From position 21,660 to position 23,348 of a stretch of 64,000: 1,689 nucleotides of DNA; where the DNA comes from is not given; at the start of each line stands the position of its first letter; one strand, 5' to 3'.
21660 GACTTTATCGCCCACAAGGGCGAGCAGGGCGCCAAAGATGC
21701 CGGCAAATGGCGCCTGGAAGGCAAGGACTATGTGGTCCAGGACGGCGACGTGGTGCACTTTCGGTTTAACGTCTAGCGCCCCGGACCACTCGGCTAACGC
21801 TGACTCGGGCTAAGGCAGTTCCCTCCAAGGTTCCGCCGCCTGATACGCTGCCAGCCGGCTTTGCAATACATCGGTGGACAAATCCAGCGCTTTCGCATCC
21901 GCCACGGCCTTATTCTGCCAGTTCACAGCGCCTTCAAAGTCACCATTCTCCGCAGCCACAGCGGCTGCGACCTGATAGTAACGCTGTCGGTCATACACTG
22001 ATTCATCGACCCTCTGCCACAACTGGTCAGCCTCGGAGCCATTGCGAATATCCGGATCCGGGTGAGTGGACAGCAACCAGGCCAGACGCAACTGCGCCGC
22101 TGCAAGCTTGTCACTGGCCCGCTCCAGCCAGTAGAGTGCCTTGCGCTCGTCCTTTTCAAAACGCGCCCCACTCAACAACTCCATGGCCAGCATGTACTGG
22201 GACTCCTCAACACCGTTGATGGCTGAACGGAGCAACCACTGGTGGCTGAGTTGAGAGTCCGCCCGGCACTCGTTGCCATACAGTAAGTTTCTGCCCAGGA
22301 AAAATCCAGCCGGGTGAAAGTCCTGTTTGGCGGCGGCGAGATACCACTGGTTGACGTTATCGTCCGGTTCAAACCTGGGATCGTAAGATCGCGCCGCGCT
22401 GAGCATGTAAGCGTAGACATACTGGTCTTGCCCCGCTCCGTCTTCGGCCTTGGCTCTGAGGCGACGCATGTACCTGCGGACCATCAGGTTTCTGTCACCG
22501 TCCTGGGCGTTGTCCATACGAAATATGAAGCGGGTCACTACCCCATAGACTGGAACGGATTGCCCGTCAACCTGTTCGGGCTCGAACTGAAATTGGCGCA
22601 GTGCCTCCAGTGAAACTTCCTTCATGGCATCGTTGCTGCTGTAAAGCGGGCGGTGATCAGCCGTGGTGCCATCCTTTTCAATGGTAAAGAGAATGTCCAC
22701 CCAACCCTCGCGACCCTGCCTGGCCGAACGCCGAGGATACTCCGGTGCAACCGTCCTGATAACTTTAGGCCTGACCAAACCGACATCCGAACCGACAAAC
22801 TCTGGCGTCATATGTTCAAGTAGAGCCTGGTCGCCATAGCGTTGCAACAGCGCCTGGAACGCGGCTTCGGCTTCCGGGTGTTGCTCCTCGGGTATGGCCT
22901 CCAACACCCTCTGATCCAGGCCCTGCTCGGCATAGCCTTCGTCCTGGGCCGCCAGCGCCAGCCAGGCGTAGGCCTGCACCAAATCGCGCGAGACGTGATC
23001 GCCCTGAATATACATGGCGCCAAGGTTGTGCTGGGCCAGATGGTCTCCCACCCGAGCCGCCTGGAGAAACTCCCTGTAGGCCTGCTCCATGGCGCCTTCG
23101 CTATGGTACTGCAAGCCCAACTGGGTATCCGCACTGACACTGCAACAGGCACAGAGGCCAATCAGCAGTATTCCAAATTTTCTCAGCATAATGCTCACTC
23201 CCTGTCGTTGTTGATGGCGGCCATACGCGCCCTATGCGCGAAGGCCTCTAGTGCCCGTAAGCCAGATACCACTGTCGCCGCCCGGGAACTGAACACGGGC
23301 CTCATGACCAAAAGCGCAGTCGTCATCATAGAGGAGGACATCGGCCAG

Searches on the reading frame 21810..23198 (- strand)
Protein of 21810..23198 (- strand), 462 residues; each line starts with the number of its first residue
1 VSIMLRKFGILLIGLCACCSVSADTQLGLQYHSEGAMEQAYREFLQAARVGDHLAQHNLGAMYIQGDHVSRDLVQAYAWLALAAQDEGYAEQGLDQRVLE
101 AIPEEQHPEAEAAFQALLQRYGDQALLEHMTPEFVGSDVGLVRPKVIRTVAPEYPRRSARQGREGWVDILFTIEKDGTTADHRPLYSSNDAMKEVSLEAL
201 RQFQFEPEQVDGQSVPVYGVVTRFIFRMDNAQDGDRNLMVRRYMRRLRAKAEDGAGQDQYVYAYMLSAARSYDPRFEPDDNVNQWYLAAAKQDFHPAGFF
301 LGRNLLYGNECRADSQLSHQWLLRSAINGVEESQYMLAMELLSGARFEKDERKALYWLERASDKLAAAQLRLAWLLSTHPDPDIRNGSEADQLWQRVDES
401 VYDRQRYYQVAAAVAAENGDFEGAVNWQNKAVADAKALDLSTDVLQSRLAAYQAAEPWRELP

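Call 15: find_encoding_contigs(protein=window:21810-23198:-, flank=10000, max_places=10)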
Protein window:21810-23198:- (462 aa): no gene with exactly this product is on record in the collection.
